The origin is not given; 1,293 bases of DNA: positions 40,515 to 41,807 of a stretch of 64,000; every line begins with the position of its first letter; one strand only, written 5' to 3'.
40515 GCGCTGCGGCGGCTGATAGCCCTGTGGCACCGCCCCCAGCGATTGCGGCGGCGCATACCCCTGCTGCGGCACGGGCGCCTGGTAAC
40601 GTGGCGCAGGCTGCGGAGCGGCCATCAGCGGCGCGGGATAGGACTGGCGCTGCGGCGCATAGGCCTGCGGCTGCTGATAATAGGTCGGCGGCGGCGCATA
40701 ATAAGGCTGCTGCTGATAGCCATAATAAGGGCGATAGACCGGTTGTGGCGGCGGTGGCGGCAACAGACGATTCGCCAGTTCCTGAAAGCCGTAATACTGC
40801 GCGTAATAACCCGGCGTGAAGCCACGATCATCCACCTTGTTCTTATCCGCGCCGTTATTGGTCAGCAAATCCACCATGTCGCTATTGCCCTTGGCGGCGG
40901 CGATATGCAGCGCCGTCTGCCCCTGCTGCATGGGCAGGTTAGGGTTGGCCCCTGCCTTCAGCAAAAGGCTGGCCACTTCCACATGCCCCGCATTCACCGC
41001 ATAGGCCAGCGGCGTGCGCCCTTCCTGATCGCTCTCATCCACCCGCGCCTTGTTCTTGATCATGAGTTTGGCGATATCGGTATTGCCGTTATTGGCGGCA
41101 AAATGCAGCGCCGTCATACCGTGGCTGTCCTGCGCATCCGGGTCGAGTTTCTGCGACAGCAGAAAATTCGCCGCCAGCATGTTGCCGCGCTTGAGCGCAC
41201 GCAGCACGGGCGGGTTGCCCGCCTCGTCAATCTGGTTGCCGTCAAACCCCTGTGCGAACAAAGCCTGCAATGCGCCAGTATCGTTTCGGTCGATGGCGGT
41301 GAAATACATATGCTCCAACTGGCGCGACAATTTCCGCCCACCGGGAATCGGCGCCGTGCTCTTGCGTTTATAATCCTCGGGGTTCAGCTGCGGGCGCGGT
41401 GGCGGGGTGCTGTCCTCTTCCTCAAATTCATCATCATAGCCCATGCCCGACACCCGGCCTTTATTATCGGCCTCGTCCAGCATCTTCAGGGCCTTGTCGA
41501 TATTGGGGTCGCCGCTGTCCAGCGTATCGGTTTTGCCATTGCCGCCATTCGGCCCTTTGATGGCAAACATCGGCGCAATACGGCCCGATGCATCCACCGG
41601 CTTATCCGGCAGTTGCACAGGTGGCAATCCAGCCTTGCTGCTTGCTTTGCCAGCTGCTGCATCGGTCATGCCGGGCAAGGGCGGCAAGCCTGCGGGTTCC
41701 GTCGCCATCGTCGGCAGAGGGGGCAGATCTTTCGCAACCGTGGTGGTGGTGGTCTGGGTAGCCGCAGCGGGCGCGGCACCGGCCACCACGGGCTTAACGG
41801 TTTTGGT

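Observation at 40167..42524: Exported protein combining FH1/ActA-like polyproline repeats, ankyrin repeats and a low-complexity tail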

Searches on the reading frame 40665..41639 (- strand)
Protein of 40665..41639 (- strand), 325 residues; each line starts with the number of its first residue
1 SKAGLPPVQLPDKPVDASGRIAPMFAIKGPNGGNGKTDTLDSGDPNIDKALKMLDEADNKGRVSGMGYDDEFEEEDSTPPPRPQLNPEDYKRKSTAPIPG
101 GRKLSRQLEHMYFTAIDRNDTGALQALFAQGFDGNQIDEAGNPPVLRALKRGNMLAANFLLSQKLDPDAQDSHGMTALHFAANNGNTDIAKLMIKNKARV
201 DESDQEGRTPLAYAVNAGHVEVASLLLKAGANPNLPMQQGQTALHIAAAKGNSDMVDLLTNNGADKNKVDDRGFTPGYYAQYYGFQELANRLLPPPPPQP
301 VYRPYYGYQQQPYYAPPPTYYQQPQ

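Call 69: search_solved_structures(query=window:40665-41639:-, max_evalue=0.00001)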
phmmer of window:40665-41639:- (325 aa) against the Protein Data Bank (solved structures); distinct sequences matched with E-value up to 0.00001: 438 (the best 60 are shown).
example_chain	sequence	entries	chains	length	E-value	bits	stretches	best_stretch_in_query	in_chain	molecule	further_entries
4rlv_A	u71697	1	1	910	3.6e-100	338.9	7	140-287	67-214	Ankyrin-1, Ankyrin-2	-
7tw3_G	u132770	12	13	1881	8.9e-98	331.1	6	158-293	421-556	Ankyrin-1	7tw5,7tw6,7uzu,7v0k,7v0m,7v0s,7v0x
6mol_A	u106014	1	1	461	1.3e-85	291.1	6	145-276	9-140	Monoextended DARPin R12 (M_R12)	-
5y4d_A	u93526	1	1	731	3.4e-84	286.4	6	141-287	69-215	Ankyrin-1,Ankyrin-2,Ankyrin-2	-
5vkq_A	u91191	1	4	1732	6.6e-80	272.3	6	169-274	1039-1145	No mechanoreceptor potential C isoform L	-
5le2_A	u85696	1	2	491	4.6e-74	253.1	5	145-284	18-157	DDD_D12_15_D12_15_D12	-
5lec_A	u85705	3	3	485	3.6e-66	227.2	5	145-284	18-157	DDD_D12_12_D12_12_D12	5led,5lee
5leb_A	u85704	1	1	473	2.8e-64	221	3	145-290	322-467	DDD_D12_06_D12_06_D12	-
1n11_A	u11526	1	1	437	2.6e-55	191.5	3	131-293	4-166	Ankyrin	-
5le4_A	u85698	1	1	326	3.2e-55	191.2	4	146-290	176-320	DD_D12_11_D12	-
4qfv_A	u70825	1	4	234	7.3e-55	190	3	145-276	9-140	ANK-N5C-281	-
5y4f_A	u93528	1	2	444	8e-55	189.9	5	173-280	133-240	Ankyrin-2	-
9goa_A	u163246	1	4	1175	1.2e-53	186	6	124-286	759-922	Alpha-latrotoxin-Lt1a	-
9go9_A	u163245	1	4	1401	3.5e-53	184.5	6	124-286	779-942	Alpha-latrotoxin-Lt1a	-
5le9_A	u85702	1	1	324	6.7e-52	180.3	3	145-285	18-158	DD_Off7_09_3G124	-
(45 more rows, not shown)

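Call 77: predict_structure(protein=window:40665-41639:-)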
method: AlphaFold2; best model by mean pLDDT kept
length: 325 residues; sequences in the alignment: 1
mean_pLDDT: 67.4   pTM: 0.51
mean pLDDT of the five models: 67.4, 65.6, 64.0, 55.6, 44.9
residues with pLDDT >= 90: 35; 70-90: 133; 50-70: 59; < 50: 98
segments of 3 or more residues with pLDDT < 50: 4-11, 13-16, 21-24, 26-43, 61-67, 71-75, 77-99, 167-170, 232-236, 307-312, 315-317, 322-325
pLDDT, mean of each block of 10 residues (from residue 1): 43 53 45 41 55 56 47 45 41 42 74 89 87 77 80 84 58 71 86 78 78 90 85 55 89 91 86 89 91 66 47 51 44
secondary structure, 60 per line:
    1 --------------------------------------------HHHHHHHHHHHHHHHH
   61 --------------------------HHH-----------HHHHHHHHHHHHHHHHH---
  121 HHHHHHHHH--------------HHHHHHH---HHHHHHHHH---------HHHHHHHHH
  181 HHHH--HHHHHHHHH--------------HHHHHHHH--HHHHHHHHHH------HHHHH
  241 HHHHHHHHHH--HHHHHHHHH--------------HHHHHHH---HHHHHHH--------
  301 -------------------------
elements in order: H45-60 H101-117 H121-129 H144-150 H154-162 H172-184 H187-195 H210-217 H220-229 H236-250 H253-261 H276-282 H286-292

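Call 89: fold_search(model_id=the predicted structure, library=pdb)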
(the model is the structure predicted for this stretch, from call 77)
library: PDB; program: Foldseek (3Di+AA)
matches with E <= 10: 1134; with E <= 0.001: 682
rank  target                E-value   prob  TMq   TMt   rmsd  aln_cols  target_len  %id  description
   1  7tbn_B                3.4e-10  1.00  0.51  0.45   3.6       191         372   36  LOV2-DARPIN fusion : D11 (released 2023-07-05)
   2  7ujj_G                3.8e-10  1.00  0.48  0.80   3.6       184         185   35  Stx2a and DARPin complex (released 2023-04-12)
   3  7tbn_A                5.9e-10  1.00  0.50  0.45   9.7       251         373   28  LOV2-DARPIN fusion : D11 (released 2023-07-05)
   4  7qnl                  9.4e-10  1.00  0.50  0.66   9.9       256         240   30  LOV2-DARPIN FUSION - D4_DeltaLOV (released 2023-07-05)
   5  6ne4_B                2.1e-09  1.00  0.49  0.77   3.7       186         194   33  Designed repeat protein specifically in complex with Fz7CRD (released 2019-05-15)
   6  6ndz_F                3.1e-09  1.00  0.48  0.78   3.7       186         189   33  Designed repeat protein in complex with Fz8 (released 2019-05-15)
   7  6ne2_B                3.5e-09  1.00  0.49  0.77   3.7       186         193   33  Designed repeat protein in complex with Fz7 (released 2019-05-15)
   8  6moj_A                3.9e-09  1.00  0.50  0.71   3.4       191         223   34  Dimeric DARPin A_angle_R5 complex with EpoR (released 2019-06-05)
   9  6moi_A                5.3e-09  1.00  0.51  0.72   3.3       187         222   33  Dimeric DARPin C_angle_R5 complex with EpoR (released 2019-06-05)
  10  5mak_A                7.3e-09  1.00  0.43  0.48   4.6       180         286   36  GFP-binding DARPin fusion gc_R7 (released 2017-11-08)
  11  7tcd                  9.6e-09  1.00  0.50  0.38   3.5       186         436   35  LOV2-DARPIN fusion: D13 (released 2023-07-05)
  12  4o60_B                9.6e-09  1.00  0.37  0.49   5.8       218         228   28  Structure of ankyrin repeat protein (released 2015-03-25)
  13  7tbq_A                1.3e-08  1.00  0.50  0.44   9.4       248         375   31  LOV2-DARPIN fusion : D7 (released 2023-07-05)
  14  5le6_A                1.5e-08  1.00  0.37  0.40   6.7       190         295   33  Crystal structure of DARPin-DARPin rigid fusion, variant DD_D12_09_D12 (released 2017-08-02)
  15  6mok_A                1.7e-08  1.00  0.41  0.45   5.3       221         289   30  Dimeric DARPin A_distance_R7 complex with EpoR (released 2019-06-05)
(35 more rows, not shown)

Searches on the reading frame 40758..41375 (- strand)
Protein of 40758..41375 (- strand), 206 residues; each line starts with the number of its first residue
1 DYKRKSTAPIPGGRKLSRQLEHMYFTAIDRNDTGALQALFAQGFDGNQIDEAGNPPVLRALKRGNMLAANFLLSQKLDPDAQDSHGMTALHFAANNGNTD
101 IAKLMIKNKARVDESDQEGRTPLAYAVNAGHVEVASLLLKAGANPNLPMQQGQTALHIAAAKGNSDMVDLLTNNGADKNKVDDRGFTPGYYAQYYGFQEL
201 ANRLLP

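Call 34: find_related_loci(query=A2, collection=metagenome_contigs, flank=5000)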
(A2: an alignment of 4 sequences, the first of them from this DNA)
Query A2 (206 aa) in metagenome_contigs; peptide patterns used: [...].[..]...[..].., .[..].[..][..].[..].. (x = any residue, [..] = any of these).
600 stretches matched a pattern (row limit reached: there are more); 452 encode a relative of the query (tblastn E <= 1e-3); the best 80 are kept; 80 distinct loci.
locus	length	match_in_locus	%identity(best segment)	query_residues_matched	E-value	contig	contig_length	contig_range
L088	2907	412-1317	37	27-205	5e-33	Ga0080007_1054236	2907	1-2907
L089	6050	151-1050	39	25-205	4e-32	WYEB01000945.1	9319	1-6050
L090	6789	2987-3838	37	25-205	3e-30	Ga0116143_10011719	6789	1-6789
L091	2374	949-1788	37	17-205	6e-30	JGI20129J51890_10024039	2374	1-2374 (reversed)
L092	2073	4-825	36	35-205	4e-29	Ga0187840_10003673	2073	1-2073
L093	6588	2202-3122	38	30-205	3e-28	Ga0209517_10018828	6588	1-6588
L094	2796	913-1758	38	24-205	2e-28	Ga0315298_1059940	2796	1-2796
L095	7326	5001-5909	38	3-205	5e-28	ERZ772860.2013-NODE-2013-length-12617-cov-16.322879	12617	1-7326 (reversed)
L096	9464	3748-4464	46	13-205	1e-27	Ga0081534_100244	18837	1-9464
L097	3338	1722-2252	36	20-205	1e-27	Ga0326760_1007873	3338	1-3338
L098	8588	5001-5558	36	23-205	1e-28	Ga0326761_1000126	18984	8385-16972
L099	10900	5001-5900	35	25-205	2e-27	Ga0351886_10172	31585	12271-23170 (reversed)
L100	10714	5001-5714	37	26-205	3e-27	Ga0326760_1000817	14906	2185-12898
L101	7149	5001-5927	37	25-205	5e-27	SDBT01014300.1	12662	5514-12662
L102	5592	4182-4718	36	21-205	8e-27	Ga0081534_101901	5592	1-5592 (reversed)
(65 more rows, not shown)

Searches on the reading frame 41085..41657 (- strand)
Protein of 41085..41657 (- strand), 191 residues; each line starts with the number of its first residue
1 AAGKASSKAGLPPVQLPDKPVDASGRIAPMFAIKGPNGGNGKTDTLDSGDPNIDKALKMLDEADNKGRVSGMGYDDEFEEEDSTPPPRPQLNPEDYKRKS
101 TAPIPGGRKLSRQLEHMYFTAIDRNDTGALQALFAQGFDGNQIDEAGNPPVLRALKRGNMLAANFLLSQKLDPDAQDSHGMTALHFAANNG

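Call 20: search_protein_representatives(protein=window:41085-41657:-)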
Query: 191 residues. Proteins with E-value up to 0.001 (for the whole library): 21519; up to 1e-10: 2109; up to 1e-30: 46. The best 150 are listed.
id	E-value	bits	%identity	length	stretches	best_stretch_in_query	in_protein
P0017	2.2e-88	311.7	31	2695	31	127-188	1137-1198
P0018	1.4e-69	250.4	36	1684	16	129-190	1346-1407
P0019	7.4e-69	248.1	31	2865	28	129-189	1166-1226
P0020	9.6e-55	202.0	35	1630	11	119-190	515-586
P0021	1.9e-54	201.1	36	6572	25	132-190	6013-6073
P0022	1.9e-53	197.8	30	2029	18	129-189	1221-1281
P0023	1.3e-51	191.8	33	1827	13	120-191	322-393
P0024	6.7e-51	189.5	35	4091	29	120-190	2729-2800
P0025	9.3e-51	189.0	31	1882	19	118-188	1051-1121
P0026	1.5e-50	188.3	35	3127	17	121-191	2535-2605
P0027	7.0e-49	182.9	30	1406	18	127-190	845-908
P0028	1.6e-48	181.7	34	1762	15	144-189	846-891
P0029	4.9e-47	176.9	35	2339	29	121-190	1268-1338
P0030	7.3e-47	176.3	32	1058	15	127-190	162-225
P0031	1.7e-46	175.1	31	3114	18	119-188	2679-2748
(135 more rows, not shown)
